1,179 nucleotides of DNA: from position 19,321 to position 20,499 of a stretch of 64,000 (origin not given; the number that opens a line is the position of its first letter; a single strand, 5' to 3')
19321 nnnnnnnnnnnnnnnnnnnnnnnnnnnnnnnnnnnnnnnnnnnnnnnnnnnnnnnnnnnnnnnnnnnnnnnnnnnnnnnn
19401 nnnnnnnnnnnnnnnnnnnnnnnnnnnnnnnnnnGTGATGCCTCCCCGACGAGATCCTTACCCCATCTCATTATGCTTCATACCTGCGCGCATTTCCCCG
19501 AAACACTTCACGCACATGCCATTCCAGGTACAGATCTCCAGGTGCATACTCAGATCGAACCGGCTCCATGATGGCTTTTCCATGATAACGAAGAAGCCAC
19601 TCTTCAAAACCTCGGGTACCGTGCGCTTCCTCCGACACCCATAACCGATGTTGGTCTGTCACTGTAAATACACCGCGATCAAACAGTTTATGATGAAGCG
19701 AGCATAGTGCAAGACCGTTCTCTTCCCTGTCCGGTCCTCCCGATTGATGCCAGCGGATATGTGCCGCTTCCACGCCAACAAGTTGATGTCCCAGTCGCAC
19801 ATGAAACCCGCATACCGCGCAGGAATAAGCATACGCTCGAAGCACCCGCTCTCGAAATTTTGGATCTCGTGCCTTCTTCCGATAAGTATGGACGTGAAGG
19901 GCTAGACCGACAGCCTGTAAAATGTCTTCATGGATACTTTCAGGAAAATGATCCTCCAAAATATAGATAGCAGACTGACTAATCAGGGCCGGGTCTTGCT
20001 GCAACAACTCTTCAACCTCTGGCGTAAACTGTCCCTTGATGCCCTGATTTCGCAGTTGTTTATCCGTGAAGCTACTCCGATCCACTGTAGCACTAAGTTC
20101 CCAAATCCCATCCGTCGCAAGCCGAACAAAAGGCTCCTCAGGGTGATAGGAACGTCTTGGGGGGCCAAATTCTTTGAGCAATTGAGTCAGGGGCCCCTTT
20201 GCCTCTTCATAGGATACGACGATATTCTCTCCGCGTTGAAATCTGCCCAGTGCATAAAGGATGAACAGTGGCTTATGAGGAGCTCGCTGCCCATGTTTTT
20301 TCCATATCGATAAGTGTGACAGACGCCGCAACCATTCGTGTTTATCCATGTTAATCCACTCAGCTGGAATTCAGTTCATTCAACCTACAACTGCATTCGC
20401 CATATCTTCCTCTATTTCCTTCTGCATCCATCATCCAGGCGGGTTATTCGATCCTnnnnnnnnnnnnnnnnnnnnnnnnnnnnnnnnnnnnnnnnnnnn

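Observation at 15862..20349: HNH endonuclease, then PLD-nuclease/DEAH-helicase/DUF3427 giant, then NUDIX hydrolase: a co-directional trio resembling a defense operon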

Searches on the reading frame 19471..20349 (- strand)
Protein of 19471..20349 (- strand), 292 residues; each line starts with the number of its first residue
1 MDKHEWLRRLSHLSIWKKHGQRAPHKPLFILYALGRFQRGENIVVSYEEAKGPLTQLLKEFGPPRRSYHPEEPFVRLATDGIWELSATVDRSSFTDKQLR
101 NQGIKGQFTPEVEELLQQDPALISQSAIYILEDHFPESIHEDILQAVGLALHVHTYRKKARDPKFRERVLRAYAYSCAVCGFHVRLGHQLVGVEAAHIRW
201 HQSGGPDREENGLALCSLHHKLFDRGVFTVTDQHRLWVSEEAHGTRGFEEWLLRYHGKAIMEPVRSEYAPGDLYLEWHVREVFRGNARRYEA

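Call 3: search_protein_families(library=pfam, proteins=[window:19471-20349:-], max_evalue=0.01)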
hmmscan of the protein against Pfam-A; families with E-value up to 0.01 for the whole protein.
window:19471-20349:- (292 aa): 1 family
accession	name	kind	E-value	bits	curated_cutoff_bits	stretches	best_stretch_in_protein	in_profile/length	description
PF13391.12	HNH_2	-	1.5e-12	47.6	21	1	177-230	1-65/66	HNH endonuclease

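Call 4: search_protein_families(library=padloc, proteins=[window:19471-20349:-], max_evalue=0.01)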
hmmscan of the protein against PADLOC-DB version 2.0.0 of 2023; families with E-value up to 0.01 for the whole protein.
window:19471-20349:- (292 aa): 2 families
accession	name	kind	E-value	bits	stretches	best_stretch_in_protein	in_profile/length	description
PDLC04132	HNH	-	2e-19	67.8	1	154-288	146-277/286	-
PDLC03546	HNH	-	9.1e-09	32.7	1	159-287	156-281/282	Type II restriction enzyme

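Call 5: search_protein_families(library=ncbifam, proteins=[window:19471-20349:-], max_evalue=0.01)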
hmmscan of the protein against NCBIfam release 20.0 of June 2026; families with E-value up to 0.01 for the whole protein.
window:19471-20349:- (292 aa): 2 families
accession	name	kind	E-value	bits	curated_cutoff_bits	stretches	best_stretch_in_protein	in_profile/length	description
NF045808.1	PT-DNA_restrict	exception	2.5e-113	377.9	180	1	5-284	2-284/284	phosphorothioated DNA-binding restriction endonuclease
NF040563.1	guided_IscB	equivalog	0.00047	19.4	175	1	162-221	180-233/314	RNA-guided endonuclease IscB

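Call 7: search_solved_structures(query=window:19471-20349:-, show_alignments=2)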
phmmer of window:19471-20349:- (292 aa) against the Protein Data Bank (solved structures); distinct sequences matched with E-value up to 0.001: 4.
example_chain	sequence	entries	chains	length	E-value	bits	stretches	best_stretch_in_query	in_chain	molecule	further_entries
6ghs_A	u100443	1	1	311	5.8e-06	29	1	144-235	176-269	TagI restriction endonuclease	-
7cc9_A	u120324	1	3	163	3e-05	26.6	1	5-101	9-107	HNHc domain-containing protein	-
7ccj_A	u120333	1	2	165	3.1e-05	26.6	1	5-101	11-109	HNHc domain-containing protein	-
7ccd_A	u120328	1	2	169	3.2e-05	26.6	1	5-101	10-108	HNHc domain-containing protein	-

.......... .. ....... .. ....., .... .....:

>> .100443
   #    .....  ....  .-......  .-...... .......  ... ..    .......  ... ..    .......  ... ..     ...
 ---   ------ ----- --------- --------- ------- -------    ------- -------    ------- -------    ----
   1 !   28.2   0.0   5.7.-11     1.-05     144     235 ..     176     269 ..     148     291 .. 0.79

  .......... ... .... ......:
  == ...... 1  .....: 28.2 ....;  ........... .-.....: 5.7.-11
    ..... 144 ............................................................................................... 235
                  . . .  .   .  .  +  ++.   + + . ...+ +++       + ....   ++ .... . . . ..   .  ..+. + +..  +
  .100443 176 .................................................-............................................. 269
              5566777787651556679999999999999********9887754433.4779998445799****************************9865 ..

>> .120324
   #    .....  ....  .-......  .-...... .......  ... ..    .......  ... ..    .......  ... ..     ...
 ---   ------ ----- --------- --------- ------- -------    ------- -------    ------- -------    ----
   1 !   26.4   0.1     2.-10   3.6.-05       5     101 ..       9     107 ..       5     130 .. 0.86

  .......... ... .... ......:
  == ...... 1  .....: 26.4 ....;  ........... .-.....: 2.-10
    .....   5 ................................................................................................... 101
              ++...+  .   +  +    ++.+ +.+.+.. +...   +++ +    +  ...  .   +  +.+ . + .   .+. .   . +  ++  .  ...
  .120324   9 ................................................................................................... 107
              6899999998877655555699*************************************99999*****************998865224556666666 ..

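Call 54: find_homologous_proteins(query=window:19471-20349:-, max_evalue=1e-10)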
Query window:19471-20349:- (292 aa): 4822 proteins with E <= 1e-10 among 5871 candidates; the best 120 are listed.
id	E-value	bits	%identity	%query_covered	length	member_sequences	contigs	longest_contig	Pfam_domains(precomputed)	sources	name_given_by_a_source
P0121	1.1e-199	680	100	100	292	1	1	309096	PF13391.13,PF26340.1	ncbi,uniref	ncbi:phosphorothioated DNA-binding restriction endonuclease [Marinicrinis sediminis]|uniref:Phosphor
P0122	1.9e-122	426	63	99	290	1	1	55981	PF13391.13,PF26340.1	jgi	jgi:putative restriction endonuclease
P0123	1.4e-120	420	62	99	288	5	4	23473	PF13391.13,PF26340.1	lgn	-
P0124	2.2e-120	420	63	99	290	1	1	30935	PF13391.13,PF26340.1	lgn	-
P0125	9.8e-120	417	63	99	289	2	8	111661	PF13391.13,PF26340.1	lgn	-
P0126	1.5e-119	417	61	99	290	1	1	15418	PF13391.13,PF26340.1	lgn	-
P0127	2.5e-119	416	62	99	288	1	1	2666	PF13391.13,PF26340.1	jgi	jgi:putative restriction endonuclease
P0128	2.0e-118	413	61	97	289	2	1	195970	PF13391.13,PF26340.1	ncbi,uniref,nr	ncbi:phosphorothioated DNA-binding restriction endonuclease [Paenibacillus sp. MMS18-CY102]|uniref:p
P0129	6.0e-118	412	60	99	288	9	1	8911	PF13391.13,PF26340.1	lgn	-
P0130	2.0e-117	410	62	99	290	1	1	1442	PF13391.13,PF26340.1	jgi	jgi:putative restriction endonuclease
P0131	2.2e-117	410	59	99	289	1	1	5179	PF13391.13,PF26340.1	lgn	-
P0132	3.1e-117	409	61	99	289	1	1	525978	PF13391.13,PF26340.1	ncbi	-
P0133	3.6e-117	409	61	99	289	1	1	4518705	PF13391.13,PF26340.1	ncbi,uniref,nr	ncbi:restriction endonuclease [Bacillus sp. HMF5848]|uniref:phosphorothioated DNA-binding restrictio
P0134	4.0e-117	409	62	100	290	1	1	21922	PF13391.13,PF26340.1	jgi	jgi:putative restriction endonuclease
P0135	4.2e-117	409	61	99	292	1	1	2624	PF13391.13,PF26340.1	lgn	-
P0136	4.8e-117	409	61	99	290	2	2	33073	PF13391.13,PF26340.1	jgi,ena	-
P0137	5.0e-117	409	59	99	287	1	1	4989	PF13391.13,PF26340.1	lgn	-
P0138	5.2e-117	409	60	100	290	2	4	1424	PF13391.13,PF26340.1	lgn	-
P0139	6.1e-117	408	61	99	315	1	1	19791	PF13391.13,PF26340.1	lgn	-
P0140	7.6e-117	408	61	99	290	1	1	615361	PF13391.13,PF26340.1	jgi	jgi:putative restriction endonuclease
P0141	2.8e-116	406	58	99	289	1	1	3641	PF13391.13,PF26340.1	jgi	jgi:putative restriction endonuclease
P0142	3.0e-116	406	60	99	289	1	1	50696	PF13391.13,PF26340.1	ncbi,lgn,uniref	ncbi:phosphorothioated DNA-binding restriction endonuclease [Brevibacillus sp. SYSU BS000544]|uniref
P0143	5.2e-116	405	61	99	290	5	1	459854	PF13391.13,PF26340.1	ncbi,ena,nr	nr:HNH endonuclease [Fredinandcohnia onubensis]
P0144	6.4e-116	405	62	96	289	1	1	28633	PF13391.13,PF26340.1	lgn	-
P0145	2.1e-115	403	60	99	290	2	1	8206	PF13391.13,PF26340.1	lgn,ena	-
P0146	2.2e-115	403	60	100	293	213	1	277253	PF13391.13,PF26340.1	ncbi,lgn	ncbi:phosphorothioated DNA-binding restriction endonuclease [Priestia megaterium]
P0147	2.3e-115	403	60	99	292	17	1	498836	PF13391.13,PF26340.1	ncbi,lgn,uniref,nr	ncbi:phosphorothioated DNA-binding restriction endonuclease [Priestia endophytica]|uniref:phosphorot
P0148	3.0e-115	403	60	99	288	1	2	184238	PF13391.13,PF26340.1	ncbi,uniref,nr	ncbi:phosphorothioated DNA-binding restriction endonuclease [Paenibacillus thermotolerans]|uniref:ph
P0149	7.4e-115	401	59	99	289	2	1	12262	PF13391.13,PF26340.1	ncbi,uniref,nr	ncbi:phosphorothioated DNA-binding restriction endonuclease [Paenibacillus puerhi]|uniref:phosphorot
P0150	8.8e-115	401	61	97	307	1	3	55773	PF13391.13,PF26340.1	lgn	-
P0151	1.0e-114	401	60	99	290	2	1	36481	PF13391.13,PF26340.1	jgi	jgi:putative restriction endonuclease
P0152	1.2e-114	401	60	99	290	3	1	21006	PF13391.13,PF26340.1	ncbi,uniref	ncbi:phosphorothioated DNA-binding restriction endonuclease [Ectobacillus funiculus]|uniref:Phosphor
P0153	1.4e-114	401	60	99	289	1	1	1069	PF13391.13,PF26340.1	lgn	-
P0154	4.1e-114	399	57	99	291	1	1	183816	PF13391.13,PF26340.1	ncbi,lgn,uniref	ncbi:phosphorothioated DNA-binding restriction endonuclease [Cohnella sp.]|uniref:phosphorothioated 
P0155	5.3e-114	399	58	99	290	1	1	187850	PF13391.13,PF26340.1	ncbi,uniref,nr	ncbi:phosphorothioated DNA-binding restriction endonuclease [Ammoniphilus resinae]|uniref:Restrictio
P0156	5.8e-114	398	60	99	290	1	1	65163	PF13391.13,PF26340.1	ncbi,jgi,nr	ncbi:MAG: endonuclease [Paenibacillaceae bacterium]|jgi:putative restriction endonuclease|nr:endonuc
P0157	5.8e-114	398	58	99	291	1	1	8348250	PF13391.13,PF26340.1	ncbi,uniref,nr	ncbi:phosphorothioated DNA-binding restriction endonuclease [Cohnella herbarum]|uniref:Restriction e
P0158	6.3e-114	398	60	98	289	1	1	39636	PF13391.13,PF26340.1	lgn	-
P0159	7.0e-114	398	60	99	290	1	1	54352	PF13391.13,PF26340.1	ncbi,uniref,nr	ncbi:phosphorothioated DNA-binding restriction endonuclease [Bacillus litorisediminis]|uniref:phosph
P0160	8.2e-114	398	59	99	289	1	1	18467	PF13391.13,PF26340.1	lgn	-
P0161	8.7e-114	398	61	99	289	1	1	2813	PF13391.13,PF26340.1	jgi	jgi:putative restriction endonuclease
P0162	9.4e-114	398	59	99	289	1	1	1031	PF13391.13,PF26340.1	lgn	-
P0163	9.8e-114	398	58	99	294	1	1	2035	PF13391.13,PF26340.1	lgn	-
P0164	1.1e-113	398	58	99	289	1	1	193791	PF13391.13,PF26340.1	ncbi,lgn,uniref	ncbi:phosphorothioated DNA-binding restriction endonuclease [Paenibacillus sp. GCM10027626]|uniref:p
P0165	1.1e-113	398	60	98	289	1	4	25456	PF13391.13,PF26340.1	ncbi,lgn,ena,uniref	ncbi:phosphorothioated DNA-binding restriction endonuclease [Niallia sp. HCP3S3_B10]|uniref:phosphor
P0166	1.3e-113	397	60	99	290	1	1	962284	PF13391.13,PF26340.1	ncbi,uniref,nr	ncbi:restriction endonuclease [Ammoniphilus oxalaticus]|uniref:Restriction endonuclease n=1 Tax=Ammo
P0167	1.3e-113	397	58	99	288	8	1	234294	PF13391.13,PF26340.1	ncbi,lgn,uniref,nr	ncbi:HNH endonuclease [Paenibacillus glycanilyticus]|uniref:phosphorothioated DNA-binding restrictio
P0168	1.7e-113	397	60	98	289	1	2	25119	PF13391.13,PF26340.1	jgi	jgi:putative restriction endonuclease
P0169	1.7e-113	397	59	96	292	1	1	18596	PF13391.13,PF26340.1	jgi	jgi:putative restriction endonuclease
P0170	1.9e-113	397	59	99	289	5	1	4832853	PF13391.13,PF26340.1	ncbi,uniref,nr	ncbi:phosphorothioated DNA-binding restriction endonuclease [Paenibacillus faecalis]|uniref:phosphor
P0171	2.1e-113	397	60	98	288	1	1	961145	PF13391.13,PF26340.1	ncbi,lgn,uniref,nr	ncbi:phosphorothioated DNA-binding restriction endonuclease [Rossellomorea vietnamensis]|uniref:phos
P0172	2.4e-113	396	60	99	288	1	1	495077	PF13391.13,PF26340.1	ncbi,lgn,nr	ncbi:putative restriction endonuclease [Bacillus sp. V-88]|nr:restriction endonuclease [Bacillus sp.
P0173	2.4e-113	396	58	99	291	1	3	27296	PF13391.13,PF26340.1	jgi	jgi:putative restriction endonuclease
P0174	2.4e-113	396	60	99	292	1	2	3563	PF13391.13,PF26340.1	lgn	-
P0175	2.9e-113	396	60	98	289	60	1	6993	PF13391.13,PF26340.1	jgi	jgi:putative restriction endonuclease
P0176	3.0e-113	396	59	99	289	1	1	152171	PF13391.13,PF26340.1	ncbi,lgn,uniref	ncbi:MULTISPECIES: phosphorothioated DNA-binding restriction endonuclease [unclassified Paenibacillu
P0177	3.3e-113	396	59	98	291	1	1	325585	PF13391.13,PF26340.1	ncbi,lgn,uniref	ncbi:phosphorothioated DNA-binding restriction endonuclease [Metabacillus indicus]|uniref:phosphorot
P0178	3.4e-113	396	59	98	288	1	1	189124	PF13391.13,PF26340.1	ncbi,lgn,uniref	ncbi:phosphorothioated DNA-binding restriction endonuclease [Niallia taxi]|uniref:phosphorothioated 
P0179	3.5e-113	396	60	98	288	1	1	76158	PF13391.13,PF26340.1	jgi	jgi:putative restriction endonuclease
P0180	3.5e-113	396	59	99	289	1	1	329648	PF13391.13,PF26340.1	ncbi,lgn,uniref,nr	ncbi:HNH endonuclease [Paenibacillus sp. alder61]|uniref:phosphorothioated DNA-binding restriction e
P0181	3.6e-113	396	59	98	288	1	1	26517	PF13391.13,PF26340.1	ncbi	-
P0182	3.7e-113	396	59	98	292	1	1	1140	PF13391.13,PF26340.1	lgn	-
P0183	3.9e-113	396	58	99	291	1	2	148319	PF13391.13,PF26340.1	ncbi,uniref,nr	ncbi:phosphorothioated DNA-binding restriction endonuclease [Cohnella faecalis]|uniref:Restriction e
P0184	5.5e-113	395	61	98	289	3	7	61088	PF13391.13,PF26340.1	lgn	-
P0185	5.7e-113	395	57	99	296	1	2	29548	PF13391.13,PF26340.1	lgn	-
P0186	5.9e-113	395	60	98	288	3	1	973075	PF13391.13,PF26340.1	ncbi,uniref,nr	ncbi:HNH endonuclease [Rossellomorea aquimaris]|uniref:phosphorothioated DNA-binding restriction end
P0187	5.9e-113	395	57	99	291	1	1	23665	PF13391.13,PF26340.1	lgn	-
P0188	6.1e-113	395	60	99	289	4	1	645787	PF13391.13,PF26340.1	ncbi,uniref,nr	ncbi:restriction endonuclease [Domibacillus aminovorans]|uniref:Restriction endonuclease n=1 Tax=Dom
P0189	6.5e-113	395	59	99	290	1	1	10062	PF13391.13,PF26340.1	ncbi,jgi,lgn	-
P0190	7.0e-113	395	60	99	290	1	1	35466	PF13391.13,PF26340.1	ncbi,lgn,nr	ncbi:MAG TPA: HNH endonuclease [Bacillus sp. (in: firmicutes)]|nr:HNH endonuclease [Bacillus sp. (in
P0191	7.7e-113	395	59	99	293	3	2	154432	PF13391.13,PF26340.1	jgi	jgi:putative restriction endonuclease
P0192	8.8e-113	395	59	99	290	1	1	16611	PF13391.13,PF26340.1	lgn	-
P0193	9.2e-113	395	59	99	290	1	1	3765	PF13391.13,PF26340.1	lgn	-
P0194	9.3e-113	395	58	99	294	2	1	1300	PF13391.13,PF26340.1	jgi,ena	-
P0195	9.5e-113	395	57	99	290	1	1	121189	PF13391.13,PF26340.1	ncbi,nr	ncbi:restriction endonuclease [Paenibacillaceae bacterium]|nr:restriction endonuclease [Paenibacilla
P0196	1.2e-112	394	59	99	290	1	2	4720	PF13391.13,PF26340.1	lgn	-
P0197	1.2e-112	394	59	99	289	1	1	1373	PF13391.13,PF26340.1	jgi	jgi:putative restriction endonuclease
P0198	1.2e-112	394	60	99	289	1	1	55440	PF13391.13,PF26340.1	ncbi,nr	ncbi:HNH endonuclease [Paenibacillus sp. TRM 82003]|nr:HNH endonuclease [Paenibacillus sp. TRM 82003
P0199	1.2e-112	394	58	99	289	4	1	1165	PF13391.13,PF26340.1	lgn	-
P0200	1.3e-112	394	59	98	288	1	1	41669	PF13391.13,PF26340.1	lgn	-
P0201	1.4e-112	394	60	98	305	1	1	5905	PF13391.13,PF26340.1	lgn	-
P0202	1.7e-112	394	59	99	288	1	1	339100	PF13391.13,PF26340.1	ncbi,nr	ncbi:phosphorothioated DNA-binding restriction endonuclease [Paenibacillus montaniterrae]|nr:HNH end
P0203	1.7e-112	394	59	99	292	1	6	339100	PF13391.13,PF26340.1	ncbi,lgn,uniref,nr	ncbi:HNH endonuclease [Paenibacillus montaniterrae]|uniref:HNH endonuclease n=2 Tax=Paenibacillus mo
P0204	1.7e-112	394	59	98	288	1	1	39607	PF13391.13,PF26340.1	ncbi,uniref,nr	ncbi:HNH endonuclease [Niallia taxi]|uniref:phosphorothioated DNA-binding restriction endonuclease n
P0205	2.2e-112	393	60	99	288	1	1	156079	PF13391.13,PF26340.1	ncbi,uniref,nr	ncbi:restriction endonuclease [Paenibacillus sp. 1011MAR3C5]|uniref:phosphorothioated DNA-binding re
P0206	2.2e-112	393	58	99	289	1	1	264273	PF13391.13,PF26340.1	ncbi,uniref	ncbi:phosphorothioated DNA-binding restriction endonuclease [Gorillibacterium sp. sgz5001074]|uniref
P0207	2.4e-112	393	59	99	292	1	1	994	PF13391.13,PF26340.1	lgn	-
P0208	3.4e-112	393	58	99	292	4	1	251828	PF13391.13,PF26340.1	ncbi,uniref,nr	ncbi:phosphorothioated DNA-binding restriction endonuclease [Paenibacillus cymbidii]|uniref:phosphor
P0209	3.5e-112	393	59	98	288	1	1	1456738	PF13391.13,PF26340.1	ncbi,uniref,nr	ncbi:restriction endonuclease [Niallia circulans]|uniref:Restriction endonuclease n=1 Tax=Niallia ci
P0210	3.5e-112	393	57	99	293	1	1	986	PF13391.13,PF26340.1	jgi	jgi:putative restriction endonuclease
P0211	3.5e-112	393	59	98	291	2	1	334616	PF13391.13,PF26340.1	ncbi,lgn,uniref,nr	ncbi:HNH endonuclease [Metabacillus indicus]|uniref:phosphorothioated DNA-binding restriction endonu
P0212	3.6e-112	393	59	98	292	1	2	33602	PF13391.13,PF26340.1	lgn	-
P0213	3.9e-112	392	59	99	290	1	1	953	PF13391.13,PF26340.1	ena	-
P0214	4.7e-112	392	59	99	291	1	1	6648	PF13391.13,PF26340.1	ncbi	-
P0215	4.9e-112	392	57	100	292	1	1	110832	PF13391.13,PF26340.1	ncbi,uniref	ncbi:HNH endonuclease [Bacillus carboniphilus]|uniref:HNH endonuclease n=1 Tax=Bacillus carboniphilu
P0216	5.2e-112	392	60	96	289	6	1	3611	PF13391.13,PF26340.1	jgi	jgi:putative restriction endonuclease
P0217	5.6e-112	392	59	98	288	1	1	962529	PF13391.13,PF26340.1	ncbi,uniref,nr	ncbi:phosphorothioated DNA-binding restriction endonuclease [Rossellomorea aquimaris]|uniref:phospho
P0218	5.6e-112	392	60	99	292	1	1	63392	PF13391.13,PF26340.1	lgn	-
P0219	6.4e-112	392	59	99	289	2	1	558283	PF13391.13,PF26340.1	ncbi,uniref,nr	ncbi:phosphorothioated DNA-binding restriction endonuclease [Paenibacillus sp. DMB20]|uniref:phospho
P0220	6.8e-112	392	58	99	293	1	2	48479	PF13391.13,PF26340.1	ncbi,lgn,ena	-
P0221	8.6e-112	391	59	98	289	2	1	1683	PF13391.13,PF26340.1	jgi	jgi:putative restriction endonuclease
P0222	9.5e-112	391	58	99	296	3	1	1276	PF13391.13,PF26340.1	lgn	-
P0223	1.2e-111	391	60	99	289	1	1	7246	PF13391.13,PF26340.1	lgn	-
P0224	1.3e-111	391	56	99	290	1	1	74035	PF13391.13,PF26340.1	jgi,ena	-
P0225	1.4e-111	391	60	98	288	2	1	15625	PF13391.13,PF26340.1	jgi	jgi:putative restriction endonuclease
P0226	1.5e-111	391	56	99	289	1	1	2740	PF13391.13,PF26340.1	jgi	jgi:putative restriction endonuclease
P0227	1.6e-111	390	57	99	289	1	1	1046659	PF13391.13,PF26340.1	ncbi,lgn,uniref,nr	ncbi:phosphorothioated DNA-binding restriction endonuclease [Paenibacillus taiwanensis]|uniref:phosp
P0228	1.7e-111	390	59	98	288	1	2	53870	PF13391.13,PF26340.1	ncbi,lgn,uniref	ncbi:phosphorothioated DNA-binding restriction endonuclease [Niallia taxi]|uniref:phosphorothioated 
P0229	1.7e-111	390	59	99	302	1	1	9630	PF13391.13,PF26340.1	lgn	-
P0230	1.8e-111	390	59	98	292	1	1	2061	PF13391.13,PF26340.1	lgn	-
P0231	1.9e-111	390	58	99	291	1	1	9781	PF13391.13,PF26340.1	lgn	-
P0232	1.9e-111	390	58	99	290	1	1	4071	PF13391.13,PF26340.1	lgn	-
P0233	2.0e-111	390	59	99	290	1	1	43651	PF13391.13,PF26340.1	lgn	-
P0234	2.2e-111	390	58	99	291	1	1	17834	PF13391.13,PF26340.1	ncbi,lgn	-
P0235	2.3e-111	390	59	100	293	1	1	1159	PF13391.13,PF26340.1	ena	-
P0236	2.4e-111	390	60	99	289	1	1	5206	PF13391.13,PF26340.1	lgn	-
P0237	4.4e-111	389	58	99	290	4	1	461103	PF13391.13,PF26340.1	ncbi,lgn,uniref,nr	ncbi:phosphorothioated DNA-binding restriction endonuclease [Halalkalibacter nanhaiisediminis]|unire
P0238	9.1e-111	388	57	99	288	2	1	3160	PF13391.13,PF26340.1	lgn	-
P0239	1.0e-110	388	58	99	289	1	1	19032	PF13391.13,PF26340.1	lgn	-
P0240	1.0e-110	388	58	98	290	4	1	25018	PF13391.13,PF26340.1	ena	-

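Call 55: find_encoding_contigs(protein=P0146, flank=6000, max_places=1)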
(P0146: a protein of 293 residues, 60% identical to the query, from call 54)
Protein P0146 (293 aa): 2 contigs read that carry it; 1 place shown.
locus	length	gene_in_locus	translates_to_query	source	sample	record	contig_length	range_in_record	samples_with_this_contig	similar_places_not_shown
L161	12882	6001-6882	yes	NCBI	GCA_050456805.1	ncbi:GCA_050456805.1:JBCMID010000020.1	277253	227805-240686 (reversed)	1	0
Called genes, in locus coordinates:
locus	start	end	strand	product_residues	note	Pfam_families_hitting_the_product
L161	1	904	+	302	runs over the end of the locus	PF01636:APH, PF07914:DUF1679, PF02958:EcKL (weak)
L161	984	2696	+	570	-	PF22819:TcaA_5th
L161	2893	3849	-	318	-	PF01734:Patatin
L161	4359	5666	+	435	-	PF02724:CDC45 (weak), PF27542:ArfC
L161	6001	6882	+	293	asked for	PF26340:DNA-SBD_ScoMcrA, PF13391:HNH_2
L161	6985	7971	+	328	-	PF14267:DUF4357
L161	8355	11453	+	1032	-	PF00133:tRNA-synt_1, PF01406:tRNA-synt_1e (faint), PF09334:tRNA-synt_1g, PF08264:Anticodon_1, PF19302:DUF5915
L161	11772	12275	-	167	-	PF20251:Big_14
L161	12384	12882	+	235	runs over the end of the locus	PF03575:Peptidase_S51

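Call 56: find_encoding_contigs(protein=P0133, flank=6000, max_places=1)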
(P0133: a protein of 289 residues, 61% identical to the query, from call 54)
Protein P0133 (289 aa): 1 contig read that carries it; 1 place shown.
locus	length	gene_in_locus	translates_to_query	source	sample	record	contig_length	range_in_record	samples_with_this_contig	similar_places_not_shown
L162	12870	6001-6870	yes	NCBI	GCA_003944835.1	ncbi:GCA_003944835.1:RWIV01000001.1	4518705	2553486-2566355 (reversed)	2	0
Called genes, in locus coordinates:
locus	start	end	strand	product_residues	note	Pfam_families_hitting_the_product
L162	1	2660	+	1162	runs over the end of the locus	PF18155:pPIWI_RE_Z (weak)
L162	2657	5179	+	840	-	-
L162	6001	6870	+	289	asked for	PF26340:DNA-SBD_ScoMcrA, PF13391:HNH_2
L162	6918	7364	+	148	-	-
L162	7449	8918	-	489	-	PF02463:SMC_N, PF13175:AAA_15, PF13476:AAA_23 (faint)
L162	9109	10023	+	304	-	PF04655:APH_6_hur, PF01636:APH, PF03881:Fructosamin_kin (faint)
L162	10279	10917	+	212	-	PF08002:DUF1697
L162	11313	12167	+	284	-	PF10978:DUF2785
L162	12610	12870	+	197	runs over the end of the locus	PF01694:Rhomboid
